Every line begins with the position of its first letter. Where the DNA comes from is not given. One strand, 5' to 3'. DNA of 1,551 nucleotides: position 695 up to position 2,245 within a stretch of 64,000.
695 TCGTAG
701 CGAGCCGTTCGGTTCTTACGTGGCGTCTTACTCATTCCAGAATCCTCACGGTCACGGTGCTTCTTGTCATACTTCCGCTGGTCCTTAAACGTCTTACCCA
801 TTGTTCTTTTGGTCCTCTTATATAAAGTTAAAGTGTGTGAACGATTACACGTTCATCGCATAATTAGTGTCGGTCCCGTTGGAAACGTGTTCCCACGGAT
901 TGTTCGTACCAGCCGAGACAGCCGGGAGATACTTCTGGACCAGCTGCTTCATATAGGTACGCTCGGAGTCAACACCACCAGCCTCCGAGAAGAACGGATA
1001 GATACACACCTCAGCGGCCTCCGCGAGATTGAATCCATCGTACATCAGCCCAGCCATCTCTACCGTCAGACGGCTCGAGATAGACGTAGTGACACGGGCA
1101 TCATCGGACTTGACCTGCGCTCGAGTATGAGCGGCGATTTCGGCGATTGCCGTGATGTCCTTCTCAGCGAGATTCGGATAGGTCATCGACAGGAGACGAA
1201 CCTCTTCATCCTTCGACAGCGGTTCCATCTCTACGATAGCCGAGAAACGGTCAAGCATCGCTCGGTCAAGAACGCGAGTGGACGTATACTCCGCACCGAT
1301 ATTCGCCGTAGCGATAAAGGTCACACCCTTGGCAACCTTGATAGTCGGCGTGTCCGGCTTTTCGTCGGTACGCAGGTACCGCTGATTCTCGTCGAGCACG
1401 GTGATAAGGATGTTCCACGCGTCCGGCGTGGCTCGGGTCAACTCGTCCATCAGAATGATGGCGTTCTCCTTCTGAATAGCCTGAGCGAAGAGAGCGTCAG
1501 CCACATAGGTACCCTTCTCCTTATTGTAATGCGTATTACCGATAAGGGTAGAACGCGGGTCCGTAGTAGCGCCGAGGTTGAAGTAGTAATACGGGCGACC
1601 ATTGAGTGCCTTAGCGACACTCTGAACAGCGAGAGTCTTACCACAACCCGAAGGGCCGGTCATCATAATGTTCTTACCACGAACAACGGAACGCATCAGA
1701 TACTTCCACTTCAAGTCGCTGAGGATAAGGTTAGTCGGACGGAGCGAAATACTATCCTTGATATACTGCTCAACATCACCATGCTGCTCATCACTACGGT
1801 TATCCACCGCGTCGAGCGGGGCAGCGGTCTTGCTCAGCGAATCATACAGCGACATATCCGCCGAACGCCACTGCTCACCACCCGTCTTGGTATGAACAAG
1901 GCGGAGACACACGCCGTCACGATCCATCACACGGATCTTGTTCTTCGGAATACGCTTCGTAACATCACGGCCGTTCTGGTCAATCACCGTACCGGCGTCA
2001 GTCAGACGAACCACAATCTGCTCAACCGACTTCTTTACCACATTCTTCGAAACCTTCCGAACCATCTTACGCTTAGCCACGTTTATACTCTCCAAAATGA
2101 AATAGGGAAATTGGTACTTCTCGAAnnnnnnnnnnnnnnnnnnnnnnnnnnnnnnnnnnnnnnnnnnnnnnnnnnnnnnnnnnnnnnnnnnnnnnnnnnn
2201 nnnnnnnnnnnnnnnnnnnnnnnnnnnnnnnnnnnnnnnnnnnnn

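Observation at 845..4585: MoxR AAA+ / VWA pair bracketed by two copies of a covarying hairpin element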

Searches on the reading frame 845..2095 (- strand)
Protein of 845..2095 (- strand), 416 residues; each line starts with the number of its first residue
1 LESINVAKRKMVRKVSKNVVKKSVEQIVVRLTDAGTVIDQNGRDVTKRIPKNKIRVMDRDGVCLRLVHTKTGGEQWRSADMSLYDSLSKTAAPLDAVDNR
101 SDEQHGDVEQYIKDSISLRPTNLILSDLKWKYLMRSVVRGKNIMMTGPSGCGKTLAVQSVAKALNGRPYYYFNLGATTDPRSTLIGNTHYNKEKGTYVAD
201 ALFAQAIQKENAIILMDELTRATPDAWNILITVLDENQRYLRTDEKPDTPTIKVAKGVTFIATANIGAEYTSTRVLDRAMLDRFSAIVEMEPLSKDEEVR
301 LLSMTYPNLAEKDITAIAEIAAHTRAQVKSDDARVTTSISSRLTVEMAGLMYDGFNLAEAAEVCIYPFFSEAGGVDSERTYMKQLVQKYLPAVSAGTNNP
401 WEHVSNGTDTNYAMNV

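Call 7: search_protein_families(library=pfam, proteins=[window:845-2095:-], max_evalue=0.01)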
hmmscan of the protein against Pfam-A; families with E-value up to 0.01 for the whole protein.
window:845-2095:- (416 aa): 13 families
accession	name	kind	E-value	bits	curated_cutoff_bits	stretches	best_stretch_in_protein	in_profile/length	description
PF07728.20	AAA_5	-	1.9e-20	73.8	22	1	142-284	1-139/139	AAA domain (dynein-related subfamily)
PF00004.35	AAA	-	2.6e-12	47.7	21.2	1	143-290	1-129/131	ATPase family associated with various cellular activities (AAA)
PF20030.5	bpMoxR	-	4.8e-12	45.8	27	1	133-320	24-195/205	MoxR domain in the MoxR-vWA-beta-propeller ternary systems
PF07724.20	AAA_2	-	1.7e-09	38.4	27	1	142-276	5-135/166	AAA domain (Cdc48 subfamily)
PF07726.17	AAA_3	-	4e-06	27.2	27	1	143-284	2-129/131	ATPase family associated with various cellular activities (AAA)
PF12775.13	AAA_7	-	2.2e-05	24.5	25.8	1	130-227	22-117/181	P-loop containing dynein motor region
PF13173.12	AAA_14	-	6e-05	23.5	27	1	141-237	3-88/129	AAA domain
PF13401.12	AAA_22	-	7.4e-05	23.5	27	1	141-235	6-109/130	AAA domain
PF08406.16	CbbQ_C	-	0.00012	22.7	20.6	1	308-367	10-66/85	CbbQ/NirQ/NorQ C-terminal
PF00158.32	Sigma54_activat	-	0.00019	21.6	20.2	1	139-238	21-121/168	Sigma-54 interaction domain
PF13191.12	AAA_16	-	0.00031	21.7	32.6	0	135-172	17-55/167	AAA ATPase domain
PF00910.28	RNA_helicase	-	0.0017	19.2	21.5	1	143-246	1-87/105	RNA helicase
PF03215.21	Rad17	-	0.0017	18.7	23.8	1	142-165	47-70/186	Rad17 P-loop domain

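Call 8: search_protein_families(library=phrogs, proteins=[window:845-2095:-], max_evalue=0.001)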
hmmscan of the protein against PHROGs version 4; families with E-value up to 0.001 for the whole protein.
window:845-2095:- (416 aa): 12 families
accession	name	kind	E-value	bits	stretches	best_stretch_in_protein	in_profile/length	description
phrog_249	-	moron, auxiliary metabolic gene and host takeover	8.8e-28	98.7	1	84-350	81-332/380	porphyrin biosynthesis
phrog_16448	-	other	2.7e-14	53.4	1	130-326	439-631/680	ATPase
phrog_168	-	DNA, RNA and nucleotide metabolism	5.1e-11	43.8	1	134-297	33-164/314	clamp loader of DNA polymerase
phrog_4871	-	other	2.1e-09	37.4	1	143-350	499-705/764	ATP-dependent protease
phrog_3757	-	unknown function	2.9e-09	37.8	1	132-218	117-192/367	-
phrog_27939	-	other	4.2e-09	37.4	1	143-318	39-207/270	ATP-dependent protease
phrog_1297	-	other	1.3e-07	32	1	131-292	16-170/356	ATPase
phrog_15585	-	unknown function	2.2e-06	27.3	1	140-301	349-501/793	-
phrog_19600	-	other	5.5e-06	26.4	1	129-284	70-210/447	ATPase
phrog_10401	-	other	4.2e-05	23.4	1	113-218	457-526/667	ATPase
phrog_4339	-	unknown function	7.4e-05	23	1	135-165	46-76/552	-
phrog_29395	-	unknown function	0.00081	19.4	0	142-285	185-345/531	-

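Call 12: search_dna_similar(query=window:845-2095:-, collection=phages, mode=protein, max_rows=30)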
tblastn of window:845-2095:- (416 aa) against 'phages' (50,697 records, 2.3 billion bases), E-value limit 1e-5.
Records with a match: 25; places in all: 25; records where one place covers at least 80% of the query: 0.
Best place of each record, by identity: <60% 25.
By first word of the organism name: Thermus 10; uncultured 4; Bacteriophage 4; Microcystis 2; Prochlorococcus 2; Lactobacillus 2; Bacteroides 1.
By host as written in the record: - 8; Thermus thermophilus 5; Thermus thermophilus HB8 4; Prochlorococcus sp. MIT9515 2; Lactobacillus brevis 2; Microcystis elabens 1; Bacteroides salyersiae BSC162 1; Thermus sp. TC4 1; and 1 more.
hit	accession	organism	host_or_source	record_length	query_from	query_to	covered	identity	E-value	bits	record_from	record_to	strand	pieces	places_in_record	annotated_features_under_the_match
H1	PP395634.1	Microcystis phage Mel-JY01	Microcystis elabens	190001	93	390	72%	49.2%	2e-91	307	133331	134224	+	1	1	AAA domain containing protein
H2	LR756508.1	uncultured phage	metagenomic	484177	103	388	69%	47.7%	1e-77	267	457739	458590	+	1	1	record has no annotation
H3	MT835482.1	Bacteriophage sp.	human fecal samples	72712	129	386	62%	32.7%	3e-25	114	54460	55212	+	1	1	record has no annotation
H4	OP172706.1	Bacteroides phage BS162P1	Bacteroides salyersiae BSC162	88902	130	384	61%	31.9%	1e-25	115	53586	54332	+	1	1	hypothetical protein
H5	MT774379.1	uncultured phage cr118_1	human feces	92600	89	356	64%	26.8%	5e-7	58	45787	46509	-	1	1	transcriptional regulator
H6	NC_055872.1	uncultured phage cr118_1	human feces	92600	89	356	64%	26.8%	5e-7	58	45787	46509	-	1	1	porphyrin biosynthesis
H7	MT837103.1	Bacteriophage sp.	human fecal samples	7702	36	290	61%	27.3%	4e-6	55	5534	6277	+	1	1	record has no annotation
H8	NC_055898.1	uncultured phage cr115_1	human feces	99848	36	297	63%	26.2%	9e-6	54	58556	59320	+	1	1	porphyrin biosynthesis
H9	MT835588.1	Bacteriophage sp.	human fecal samples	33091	36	297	63%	26.2%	9e-6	54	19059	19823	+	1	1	record has no annotation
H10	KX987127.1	Thermus phage G20c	Thermus thermophilus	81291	141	364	54%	29.7%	3e-8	62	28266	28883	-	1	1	chaperone/ ATP-dependent Lon protease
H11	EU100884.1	Thermus phage P74-26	Thermus thermophilus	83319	141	364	54%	29.7%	3e-8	62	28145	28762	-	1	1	chaperone/ATP-dependent lon protease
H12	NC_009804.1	Thermus phage P74-26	Thermus thermophilus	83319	141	364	54%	29.7%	3e-8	62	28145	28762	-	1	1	ATP-dependent protease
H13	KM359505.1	Prochlorococcus phage P-TIM68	Prochlorococcus sp. MIT9515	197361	144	368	54%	29.3%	4e-6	55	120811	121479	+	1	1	putative cobalt chelatase subunit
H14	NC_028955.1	Prochlorococcus phage P-TIM68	Prochlorococcus sp. MIT9515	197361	144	368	54%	29.3%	4e-6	55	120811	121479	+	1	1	porphyrin biosynthesis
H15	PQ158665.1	Thermus phage P23-45_stolb2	Thermus thermophilus HB8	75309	141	364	54%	29.3%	3e-8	62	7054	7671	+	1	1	hypothetical protein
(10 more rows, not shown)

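Call 14: find_related_loci(query=window:845-2095:-, collection=viral_contigs, flank=6000)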
Query window:845-2095:- (416 aa) in viral_contigs; peptide patterns used: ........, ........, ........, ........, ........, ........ (x = any residue, [..] = any of these).
23 stretches matched a pattern; 15 encode a relative of the query (tblastn E <= 1e-3); 15 distinct loci.
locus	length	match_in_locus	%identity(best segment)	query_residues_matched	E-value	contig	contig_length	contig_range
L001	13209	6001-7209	76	2-416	0e+0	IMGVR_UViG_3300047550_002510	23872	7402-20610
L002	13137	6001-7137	78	25-405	0e+0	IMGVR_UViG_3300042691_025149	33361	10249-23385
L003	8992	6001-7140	77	22-402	0e+0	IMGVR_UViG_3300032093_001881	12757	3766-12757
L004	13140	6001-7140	77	22-402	0e+0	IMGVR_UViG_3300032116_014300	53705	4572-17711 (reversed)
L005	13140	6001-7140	77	22-402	0e+0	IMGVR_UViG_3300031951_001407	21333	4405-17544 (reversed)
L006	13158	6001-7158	73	20-408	0e+0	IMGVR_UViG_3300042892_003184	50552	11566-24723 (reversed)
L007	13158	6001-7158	73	20-408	0e+0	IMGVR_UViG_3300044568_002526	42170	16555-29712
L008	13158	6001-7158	72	20-408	0e+0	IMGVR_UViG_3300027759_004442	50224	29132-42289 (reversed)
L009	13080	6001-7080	55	27-389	8e-127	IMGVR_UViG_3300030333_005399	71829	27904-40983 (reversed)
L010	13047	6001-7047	53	40-390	3e-120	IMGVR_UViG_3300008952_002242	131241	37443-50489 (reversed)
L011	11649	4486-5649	73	20-410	0e+0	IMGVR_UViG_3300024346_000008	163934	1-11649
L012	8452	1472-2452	54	63-389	6e-115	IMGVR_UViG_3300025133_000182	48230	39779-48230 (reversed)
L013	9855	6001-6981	54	63-389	4e-115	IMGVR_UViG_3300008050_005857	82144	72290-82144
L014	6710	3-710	63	152-389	1e-97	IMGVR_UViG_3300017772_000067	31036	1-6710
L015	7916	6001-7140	77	22-402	0e+0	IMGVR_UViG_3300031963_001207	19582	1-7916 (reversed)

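Call 81: search_solved_structures(query=window:845-2080:-, max_evalue=0.001)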
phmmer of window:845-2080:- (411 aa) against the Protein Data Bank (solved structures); distinct sequences matched with E-value up to 0.001: 58.
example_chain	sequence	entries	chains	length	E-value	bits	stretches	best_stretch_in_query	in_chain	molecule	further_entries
6i27_A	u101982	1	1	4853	3.5e-24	88.9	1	113-305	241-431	Midasin,Midasin,Midasin,Midasin,Midasin,Midasin,Midasin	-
6i26_A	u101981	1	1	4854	3.5e-24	88.9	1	113-305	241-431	Midasin,Midasin,Midasin,Midasin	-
6hyp_A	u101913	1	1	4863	3.5e-24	88.9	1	113-305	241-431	Midasin,Midasin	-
5jcs_s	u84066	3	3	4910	3.8e-24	88.8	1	113-305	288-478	Midasin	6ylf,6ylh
9qh4_A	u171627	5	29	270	4.7e-09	39.1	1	137-361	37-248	Protein NorQ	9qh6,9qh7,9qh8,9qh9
7ksl_C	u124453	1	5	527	6.7e-08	35.3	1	129-289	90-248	Lon protease homolog, mitochondrial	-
7ksm_A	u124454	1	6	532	6.9e-08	35.3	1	129-289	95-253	Lon protease homolog, mitochondrial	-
7krz_A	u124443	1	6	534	6.9e-08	35.3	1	129-289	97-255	Lon protease homolog, mitochondrial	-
22ib_A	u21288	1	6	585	8.2e-08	35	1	129-289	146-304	Lon protease homolog, mitochondrial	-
7ngf_A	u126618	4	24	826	1.4e-07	34.2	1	129-289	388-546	Lon protease homolog, mitochondrial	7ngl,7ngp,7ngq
7nfy_A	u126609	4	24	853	1.5e-07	34.2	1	129-289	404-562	Lon protease homolog, mitochondrial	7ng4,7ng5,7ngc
31ep_A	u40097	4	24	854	1.5e-07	34.2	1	129-289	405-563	Lon protease homolog, mitochondrial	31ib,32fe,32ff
9cc0_A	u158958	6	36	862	1.5e-07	34.1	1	129-289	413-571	Lon protease homolog, mitochondrial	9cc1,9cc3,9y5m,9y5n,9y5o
8ojl_A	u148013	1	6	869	1.6e-07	34.1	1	129-289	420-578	Lon protease homolog, mitochondrial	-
8om7_A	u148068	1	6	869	1.6e-07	34.1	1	129-289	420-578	Lon protease homolog, mitochondrial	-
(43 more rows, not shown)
